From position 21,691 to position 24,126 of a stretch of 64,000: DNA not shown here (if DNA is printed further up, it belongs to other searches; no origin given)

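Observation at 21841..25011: D5/SF3-like NTPase next to a 680-nt iteron-rich non-coding region: candidate extra replication-initiation module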

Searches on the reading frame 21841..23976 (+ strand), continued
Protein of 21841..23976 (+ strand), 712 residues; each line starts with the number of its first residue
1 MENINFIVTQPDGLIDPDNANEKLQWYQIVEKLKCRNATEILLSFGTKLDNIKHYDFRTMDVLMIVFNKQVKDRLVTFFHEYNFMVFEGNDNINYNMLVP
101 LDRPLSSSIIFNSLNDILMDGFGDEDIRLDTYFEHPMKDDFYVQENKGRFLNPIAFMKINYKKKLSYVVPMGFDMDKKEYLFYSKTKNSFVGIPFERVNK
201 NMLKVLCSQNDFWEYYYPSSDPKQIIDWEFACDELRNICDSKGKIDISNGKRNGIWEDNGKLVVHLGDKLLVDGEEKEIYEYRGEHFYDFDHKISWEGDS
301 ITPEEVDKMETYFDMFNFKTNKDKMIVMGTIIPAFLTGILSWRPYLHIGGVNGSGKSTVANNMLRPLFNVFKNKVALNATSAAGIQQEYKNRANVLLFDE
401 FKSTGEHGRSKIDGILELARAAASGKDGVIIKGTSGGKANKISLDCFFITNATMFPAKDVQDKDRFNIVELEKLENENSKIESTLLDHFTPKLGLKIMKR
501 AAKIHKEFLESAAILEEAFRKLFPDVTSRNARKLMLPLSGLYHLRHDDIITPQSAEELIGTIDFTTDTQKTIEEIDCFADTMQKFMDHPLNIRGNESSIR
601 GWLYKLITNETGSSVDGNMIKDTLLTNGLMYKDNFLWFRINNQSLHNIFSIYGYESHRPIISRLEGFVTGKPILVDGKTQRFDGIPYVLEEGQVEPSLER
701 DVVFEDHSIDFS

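Call 44: search_protein_families(library=pfam, alignment_id=A5, max_evalue=0.001)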
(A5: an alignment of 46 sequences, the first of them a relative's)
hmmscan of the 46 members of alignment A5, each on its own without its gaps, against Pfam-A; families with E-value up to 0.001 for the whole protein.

A. member 1, P0001 (712 aa): 0 families

B. families by the number of members that match (of 46 scanned): 9 families
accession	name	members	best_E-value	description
PF19898.4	DUF6371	13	1.7e-09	Domain of unknown function (DUF6371)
PF01807.25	Zn_ribbon_DnaG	8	2.4e-34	CHC2 zinc finger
PF13155.12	Toprim_2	7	5.8e-06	Toprim-like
PF01751.28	Toprim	4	6.6e-05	Toprim domain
PF13191.12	AAA_16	2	4.8e-05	AAA ATPase domain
PF13555.12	AAA_29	2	7.7e-05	P-loop containing region of AAA domain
PF13362.12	Toprim_3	2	0.00091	Toprim domain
PF00772.26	DnaB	1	2.8e-07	DnaB-like helicase N terminal domain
PF00005.33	ABC_tran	1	0.00047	ABC transporter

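Call 45: search_solved_structures(query=A5, max_evalue=1, show_alignments=1)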
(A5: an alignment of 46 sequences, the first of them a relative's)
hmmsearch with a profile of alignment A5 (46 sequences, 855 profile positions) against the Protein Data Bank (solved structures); distinct sequences matched with E-value up to 1: 19.
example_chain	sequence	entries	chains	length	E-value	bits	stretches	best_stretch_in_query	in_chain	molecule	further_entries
2au3_A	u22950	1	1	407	2.2e-13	52.3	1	14-97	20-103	DNA primase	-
1d0q_A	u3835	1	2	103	2.7e-11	45.4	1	15-86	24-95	DNA PRIMASE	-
1nui_A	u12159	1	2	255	0.00019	22.8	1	131-266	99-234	DNA primase/helicase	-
5ikn_D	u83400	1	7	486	0.00064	21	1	132-266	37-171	DNA primase/helicase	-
6n7i_A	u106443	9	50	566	0.00075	20.8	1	132-266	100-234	DNA primase/helicase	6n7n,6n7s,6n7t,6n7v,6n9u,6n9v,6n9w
1q57_A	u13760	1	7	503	0.00078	20.7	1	132-266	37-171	DNA primase/helicase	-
2i5r_A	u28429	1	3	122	0.00096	20.4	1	186-252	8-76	Toprim domain-containing protein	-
2fcj_A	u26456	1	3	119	0.0012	20.1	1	186-252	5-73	small TOPRIM domain protein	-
6tg6_A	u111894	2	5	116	0.012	16.8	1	186-266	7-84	Ribonuclease M5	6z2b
1t6t_1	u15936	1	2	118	0.037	15.2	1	171-278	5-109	putative protein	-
6geb_A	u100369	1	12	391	0.079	14.1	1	496-521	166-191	DotB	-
8bnv_A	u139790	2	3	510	0.086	14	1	496-523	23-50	AAA family ATPase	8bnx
7yq0_A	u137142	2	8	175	0.095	13.8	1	496-517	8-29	Adenylyl-sulfate kinase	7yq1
6tpq_B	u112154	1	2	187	0.16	13.1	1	186-299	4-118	Ribonuclease M5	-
5guj_A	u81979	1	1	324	0.25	12.4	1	169-279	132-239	DNA primase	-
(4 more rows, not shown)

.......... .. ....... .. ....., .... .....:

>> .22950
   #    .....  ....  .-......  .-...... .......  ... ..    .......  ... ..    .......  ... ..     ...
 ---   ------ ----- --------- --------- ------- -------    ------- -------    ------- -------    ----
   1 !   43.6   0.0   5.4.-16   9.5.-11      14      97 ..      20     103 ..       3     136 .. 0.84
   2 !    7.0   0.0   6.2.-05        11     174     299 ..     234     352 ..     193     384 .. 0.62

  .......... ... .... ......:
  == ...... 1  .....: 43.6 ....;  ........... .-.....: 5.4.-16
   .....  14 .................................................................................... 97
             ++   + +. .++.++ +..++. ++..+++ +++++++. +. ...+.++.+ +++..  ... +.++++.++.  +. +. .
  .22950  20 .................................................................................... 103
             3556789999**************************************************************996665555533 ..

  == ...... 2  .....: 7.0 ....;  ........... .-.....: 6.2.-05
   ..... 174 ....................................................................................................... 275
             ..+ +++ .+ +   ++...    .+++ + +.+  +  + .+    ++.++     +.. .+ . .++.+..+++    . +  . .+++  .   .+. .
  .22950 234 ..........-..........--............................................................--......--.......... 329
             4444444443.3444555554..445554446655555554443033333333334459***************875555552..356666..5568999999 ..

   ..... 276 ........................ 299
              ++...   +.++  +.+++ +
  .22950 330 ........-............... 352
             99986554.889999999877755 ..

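Call 52: get_annotated_region(hit=H8, flank=4000)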
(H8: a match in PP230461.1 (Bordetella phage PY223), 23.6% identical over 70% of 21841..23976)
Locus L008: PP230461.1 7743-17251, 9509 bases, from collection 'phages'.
description: Bordetella phage PY223, complete genome.
organism: Bordetella phage PY223 (NCBI taxid 3118915)
taxonomy: Viruses; Duplodnaviria; Heunggongvirae; Uroviricota; Caudoviricetes
host: Bordetella bronchiseptica; source: fecal; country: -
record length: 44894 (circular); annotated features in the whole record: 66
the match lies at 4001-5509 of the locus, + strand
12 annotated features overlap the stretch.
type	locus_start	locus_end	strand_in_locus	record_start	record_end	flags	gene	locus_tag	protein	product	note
CDS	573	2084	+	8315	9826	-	SSL2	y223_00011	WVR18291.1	helicase conserved C-terminal domain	GO:0016787 - hydrolase activity: GO_function; GO:0005524 - ATP binding: GO_function; GO:0003677 - DNA binding: ...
CDS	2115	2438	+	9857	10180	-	-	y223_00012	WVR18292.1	hypothetical protein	Refseq: WP_196273542.1 WP_196273542.1 hypothetical protein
CDS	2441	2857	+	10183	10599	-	-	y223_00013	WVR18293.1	hypothetical protein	Refseq: WP_061179736.1 WP_061179736.1 hypothetical protein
CDS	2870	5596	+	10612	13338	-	-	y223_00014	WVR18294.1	CHC2 zinc finger protein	GO:0006260 - DNA replication: GO_process; GO:0008270 - zinc ion binding: GO_function; GO:0003896 - DNA primase ...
CDS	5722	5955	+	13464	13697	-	-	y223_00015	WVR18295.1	hypothetical protein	Refseq: WP_076572994.1 WP_076572994.1 hypothetical protein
CDS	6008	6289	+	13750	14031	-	-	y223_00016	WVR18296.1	hypothetical protein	Refseq: WP_129240884.1 WP_129240884.1 hypothetical protein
CDS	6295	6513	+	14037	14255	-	-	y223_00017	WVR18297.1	hypothetical protein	Refseq: WP_162559370.1 WP_162559370.1 hypothetical protein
CDS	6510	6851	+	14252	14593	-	-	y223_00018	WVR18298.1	hypothetical protein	-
CDS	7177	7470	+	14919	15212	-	-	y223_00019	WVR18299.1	hypothetical protein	-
CDS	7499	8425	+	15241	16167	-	Spo0J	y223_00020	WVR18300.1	ParB-like nuclease domain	Pfam: ParB-like nuclease domain; COG: Chromosome segregation protein Spo0J, contains ParB-like nuclease domain; Refseq: ...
CDS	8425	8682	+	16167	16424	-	-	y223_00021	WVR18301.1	hypothetical protein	Refseq: WP_033470983.1 WP_033470983.1 hypothetical protein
CDS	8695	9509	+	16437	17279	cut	-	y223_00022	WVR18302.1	hypothetical protein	Refseq: WP_059977018.1 WP_059977018.1 hypothetical protein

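Call 63: find_encoding_contigs(protein=P0003, flank=4000, max_places=1)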
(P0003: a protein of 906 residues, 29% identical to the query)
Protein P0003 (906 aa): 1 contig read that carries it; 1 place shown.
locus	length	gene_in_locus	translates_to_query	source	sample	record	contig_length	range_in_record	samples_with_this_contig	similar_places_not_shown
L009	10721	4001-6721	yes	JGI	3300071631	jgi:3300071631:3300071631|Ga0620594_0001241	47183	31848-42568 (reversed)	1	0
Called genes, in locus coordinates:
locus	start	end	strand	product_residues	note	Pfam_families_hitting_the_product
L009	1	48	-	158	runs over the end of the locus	PF13392:HNH_3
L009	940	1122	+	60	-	-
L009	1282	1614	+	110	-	PF23790:Kyano_Gp96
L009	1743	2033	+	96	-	-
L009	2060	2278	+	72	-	-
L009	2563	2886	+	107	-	-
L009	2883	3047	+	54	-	-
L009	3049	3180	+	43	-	-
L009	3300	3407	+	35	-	-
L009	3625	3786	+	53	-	PF07878:RHH_5 (weak)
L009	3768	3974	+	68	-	-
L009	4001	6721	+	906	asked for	-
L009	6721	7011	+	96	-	-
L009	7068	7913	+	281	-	PF12684:DUF3799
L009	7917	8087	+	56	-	-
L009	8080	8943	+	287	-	PF03837:RecT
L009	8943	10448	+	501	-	PF00270:DEAD, PF04851:ResIII, PF18766:SWI2_SNF2, PF00271:Helicase_C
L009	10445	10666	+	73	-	-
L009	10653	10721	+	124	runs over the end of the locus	-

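Call 64: find_encoding_contigs(protein=P0008, flank=5000, max_places=1)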
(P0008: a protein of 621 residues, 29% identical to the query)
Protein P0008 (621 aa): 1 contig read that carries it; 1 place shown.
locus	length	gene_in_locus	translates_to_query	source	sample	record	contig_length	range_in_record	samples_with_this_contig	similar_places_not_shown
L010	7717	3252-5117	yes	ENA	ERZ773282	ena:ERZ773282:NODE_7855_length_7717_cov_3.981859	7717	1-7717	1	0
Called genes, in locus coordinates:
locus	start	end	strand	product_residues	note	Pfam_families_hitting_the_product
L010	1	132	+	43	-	?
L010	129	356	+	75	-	-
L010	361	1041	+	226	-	-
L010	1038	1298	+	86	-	-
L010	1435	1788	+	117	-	-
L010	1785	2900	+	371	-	PF23639:DUF7146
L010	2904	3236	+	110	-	-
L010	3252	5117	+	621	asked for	-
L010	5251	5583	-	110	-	-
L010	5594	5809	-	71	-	-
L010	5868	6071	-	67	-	-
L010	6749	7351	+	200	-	-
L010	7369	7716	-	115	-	?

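Call 73: find_related_loci(query=A3, collection=metagenome_contigs, flank=6000)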
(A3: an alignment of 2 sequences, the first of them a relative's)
Query A3 (712 aa) in metagenome_contigs; peptide patterns used: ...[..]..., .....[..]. (x = any residue, [..] = any of these).
275 stretches matched a pattern, but none encodes a relative of the query by tblastn (E <= 1e-3).

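Call 75: search_protein_families(library=padloc, proteins=[window:21841-23976:+], max_evalue=0.01)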
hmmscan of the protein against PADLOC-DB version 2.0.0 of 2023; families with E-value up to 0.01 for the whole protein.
window:21841-23976:+ (712 aa): 0 families

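Call 81: get_annotated_region(hit=H6, flank=2500)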
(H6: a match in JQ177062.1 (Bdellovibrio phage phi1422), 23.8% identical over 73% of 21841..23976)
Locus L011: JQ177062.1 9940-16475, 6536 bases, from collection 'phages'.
description: Bdellovibrio phage phi1422, complete genome.
organism: Bdellovibrio phage phi1422 (NCBI taxid 1127515)
taxonomy: Viruses; Duplodnaviria; Heunggongvirae; Uroviricota; Caudoviricetes
host: Bdellovibrio bacteriovorus; source: sewage; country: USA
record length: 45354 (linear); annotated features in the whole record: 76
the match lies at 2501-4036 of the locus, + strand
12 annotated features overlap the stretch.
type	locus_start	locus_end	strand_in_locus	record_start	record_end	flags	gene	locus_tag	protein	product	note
CDS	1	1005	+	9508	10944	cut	-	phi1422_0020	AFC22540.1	putative helicase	gp20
CDS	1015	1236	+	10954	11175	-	-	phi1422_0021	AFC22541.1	hypothetical protein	phi1422gp21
CDS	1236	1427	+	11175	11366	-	-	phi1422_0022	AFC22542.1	hypothetical protein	phi1422gp22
CDS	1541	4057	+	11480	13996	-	-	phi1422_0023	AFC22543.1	putative primase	gp23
CDS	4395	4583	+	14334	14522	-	-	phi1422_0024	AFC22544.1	hypothetical protein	phi1422gp24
CDS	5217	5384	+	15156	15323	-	-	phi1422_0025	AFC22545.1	hypothetical protein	phi1422gp25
CDS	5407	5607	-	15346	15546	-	-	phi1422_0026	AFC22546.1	hypothetical protein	phi1422gp26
CDS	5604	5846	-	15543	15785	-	-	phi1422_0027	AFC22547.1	hypothetical protein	phi1422gp27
CDS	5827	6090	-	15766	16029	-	-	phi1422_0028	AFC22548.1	hypothetical protein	phi1422gp28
CDS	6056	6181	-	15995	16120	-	-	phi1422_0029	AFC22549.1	hypothetical protein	phi1422gp29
CDS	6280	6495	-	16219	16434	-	-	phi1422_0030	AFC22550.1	hypothetical protein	phi1422gp30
CDS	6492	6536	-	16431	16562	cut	-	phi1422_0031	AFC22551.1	hypothetical protein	phi1422gp31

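Call 82: get_annotated_region(hit=H13, flank=2500)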
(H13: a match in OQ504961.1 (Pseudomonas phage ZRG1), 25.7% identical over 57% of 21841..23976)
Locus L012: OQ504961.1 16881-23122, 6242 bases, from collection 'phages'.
description: Pseudomonas phage ZRG1, complete genome.
organism: Pseudomonas phage ZRG1 (NCBI taxid 3032262)
taxonomy: Viruses; Duplodnaviria; Heunggongvirae; Uroviricota; Caudoviricetes
host: Stutzerimonas stutzeri NCTC10475; source: seawater; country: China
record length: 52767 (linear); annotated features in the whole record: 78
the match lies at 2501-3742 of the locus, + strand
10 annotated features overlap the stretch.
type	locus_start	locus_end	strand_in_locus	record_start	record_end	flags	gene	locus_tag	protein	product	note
CDS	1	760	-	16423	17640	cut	-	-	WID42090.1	oxidoreductase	-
CDS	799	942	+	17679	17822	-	-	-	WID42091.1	hypothetical protein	-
CDS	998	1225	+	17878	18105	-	-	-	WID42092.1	hypothetical protein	-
CDS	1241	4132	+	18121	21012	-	-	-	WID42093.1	DUF6371 domain-containing protein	-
CDS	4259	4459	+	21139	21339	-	-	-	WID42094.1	hypothetical protein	-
CDS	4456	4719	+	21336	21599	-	-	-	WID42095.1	hypothetical protein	-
CDS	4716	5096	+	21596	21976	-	-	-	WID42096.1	hypothetical protein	-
CDS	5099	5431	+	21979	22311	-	-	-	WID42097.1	HNH endonuclease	-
CDS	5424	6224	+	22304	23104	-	-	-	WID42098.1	hypothetical protein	-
CDS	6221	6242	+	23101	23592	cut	-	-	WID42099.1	DUF4406 domain-containing protein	-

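Call 83: get_annotated_region(hit=H10, flank=2500)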
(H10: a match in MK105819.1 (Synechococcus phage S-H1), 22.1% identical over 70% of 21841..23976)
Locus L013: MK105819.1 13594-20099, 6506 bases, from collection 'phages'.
description: Synechococcus phage S-H1, complete genome.
organism: Synechococcus phage S-H1 (NCBI taxid 2488632)
taxonomy: Viruses; Duplodnaviria; Heunggongvirae; Uroviricota; Caudoviricetes
host: Synechococcus sp. WH 7803; source: -; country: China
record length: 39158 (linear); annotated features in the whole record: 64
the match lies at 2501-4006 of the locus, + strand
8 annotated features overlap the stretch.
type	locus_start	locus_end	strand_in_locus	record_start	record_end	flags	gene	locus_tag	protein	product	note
CDS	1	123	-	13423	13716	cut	-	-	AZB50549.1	hypothetical protein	-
CDS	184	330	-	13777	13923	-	-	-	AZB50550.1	hypothetical protein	-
CDS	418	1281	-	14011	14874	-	-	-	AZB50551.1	hypothetical protein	-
CDS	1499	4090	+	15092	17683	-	-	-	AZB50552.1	hypothetical protein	-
CDS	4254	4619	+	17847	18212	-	-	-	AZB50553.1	hypothetical protein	-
CDS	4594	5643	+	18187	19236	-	-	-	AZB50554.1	DNA polymerase III beta subunit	-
CDS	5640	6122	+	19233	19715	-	-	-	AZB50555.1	hypothetical protein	-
CDS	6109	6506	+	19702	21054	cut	-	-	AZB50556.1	terminase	-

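Call 97: search_protein_families(library=pfam, proteins=[P0001, P0002, P0010, P0016, P0071, P0098, P0007], max_evalue=10)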
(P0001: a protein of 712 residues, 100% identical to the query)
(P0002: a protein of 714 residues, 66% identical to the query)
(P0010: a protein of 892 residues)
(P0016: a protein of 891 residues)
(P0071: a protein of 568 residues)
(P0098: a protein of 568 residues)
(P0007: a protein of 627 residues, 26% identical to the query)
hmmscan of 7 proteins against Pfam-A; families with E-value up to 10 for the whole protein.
P0001 (712 aa): 5 families
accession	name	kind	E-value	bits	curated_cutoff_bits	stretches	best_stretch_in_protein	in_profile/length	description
PF01443.25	Viral_helicase1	-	0.019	15.2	21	1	347-404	2-53/228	Viral superfamily 1 RNA helicase core domain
PF00910.28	RNA_helicase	-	0.032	15.2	21.5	1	348-406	3-63/105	RNA helicase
PF13671.12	AAA_33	-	0.098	13.4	27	1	348-431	4-75/143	AAA domain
PF00005.33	ABC_tran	-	0.14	13.2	25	1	347-452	15-127/137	ABC transporter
PF13207.12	AAA_17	-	0.14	12.9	27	1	350-439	2-84/136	AAA domain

P0002 (714 aa): 7 families
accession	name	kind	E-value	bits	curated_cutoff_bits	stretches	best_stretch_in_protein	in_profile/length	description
PF01443.25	Viral_helicase1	-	0.016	15.5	21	1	346-404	2-54/228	Viral superfamily 1 RNA helicase core domain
PF00910.28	RNA_helicase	-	0.032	15.1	21.5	1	347-405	3-63/105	RNA helicase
PF13671.12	AAA_33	-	0.11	13.2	27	1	347-380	4-39/143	AAA domain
PF23098.1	Beta-prop_NOL10_N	-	0.12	11.9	27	1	32-80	231-279/385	Nucleolar protein 10-like, N-terminal domain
PF13207.12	AAA_17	-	0.15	12.8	27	1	349-438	2-84/136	AAA domain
PF00005.33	ABC_tran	-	0.18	12.8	25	1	345-452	14-128/137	ABC transporter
PF12107.13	VEK-30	-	1.8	9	20.8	1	468-476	3-11/17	Plasminogen (Pg) ligand in fibrinolytic pathway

P0010 (892 aa): 4 families
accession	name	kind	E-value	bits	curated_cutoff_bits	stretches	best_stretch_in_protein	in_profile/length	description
PF10697.14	DUF2502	-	0.08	13.6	27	1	158-186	38-66/90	Protein of unknown function (DUF2502)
PF19898.4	DUF6371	-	0.08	13.2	27.7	1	188-245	87-149/150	Domain of unknown function (DUF6371)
PF13555.12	AAA_29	-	0.1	12.8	27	1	527-552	25-50/61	P-loop containing region of AAA domain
PF05100.17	Phage_tail_L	-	0.14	11.9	25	1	727-802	67-142/206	Phage minor tail protein L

P0016 (891 aa): 10 families
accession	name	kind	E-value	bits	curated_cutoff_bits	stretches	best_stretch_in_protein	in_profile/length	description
PF13155.12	Toprim_2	-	0.0011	19.7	22.1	1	239-294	26-82/88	Toprim-like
PF19898.4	DUF6371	-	0.0016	18.7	27.7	1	180-262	64-149/150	Domain of unknown function (DUF6371)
PF01751.28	Toprim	-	0.0022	18.6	23.1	1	212-279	2-81/96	Toprim domain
PF13479.12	AAA_24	-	0.015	15.6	27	1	528-612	4-84/195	AAA domain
PF13245.12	AAA_19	-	0.024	15.3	25.1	1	528-550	13-35/134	AAA domain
PF00910.28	RNA_helicase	-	0.028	15.3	21.5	1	529-561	1-33/105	RNA helicase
PF13401.12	AAA_22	-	0.054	14.2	27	1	528-610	7-84/130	AAA domain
PF13604.12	AAA_30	-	0.13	12.4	27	1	531-575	23-70/191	AAA domain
PF13362.12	Toprim_3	-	0.16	12.9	27.2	1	240-304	28-89/95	Toprim domain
PF01935.23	DUF87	-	0.16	12.5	23.2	1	527-550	24-47/220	Helicase HerA, central domain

P0071 (568 aa): 4 families
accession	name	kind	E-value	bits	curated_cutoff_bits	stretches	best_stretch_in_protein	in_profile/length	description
PF13191.12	AAA_16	-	0.041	14.8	32.6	1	204-288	25-104/167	AAA ATPase domain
PF19263.5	DUF5906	-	0.052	14.6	27.6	1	209-269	2-65/114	Family of unknown function (DUF5906)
PF13173.12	AAA_14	-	0.26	11.8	27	1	205-228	4-27/129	AAA domain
PF03245.18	Phage_lysis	-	0.59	10.8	25.4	1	406-455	17-66/126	Bacteriophage Rz lysis protein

P0098 (568 aa): 4 families
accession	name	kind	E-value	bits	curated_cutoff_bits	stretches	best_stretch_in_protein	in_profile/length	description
PF13401.12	AAA_22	-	0.021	15.6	27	1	208-252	7-55/130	AAA domain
PF13173.12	AAA_14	-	0.023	15.2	27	1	208-231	4-27/129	AAA domain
PF19263.5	DUF5906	-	0.15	13.2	27.6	1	211-266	1-59/114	Family of unknown function (DUF5906)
PF10979.13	DUF2786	-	0.25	11.8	23.9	1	271-292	3-24/40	Protein of unknown function (DUF2786)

P0007 (627 aa): 0 families
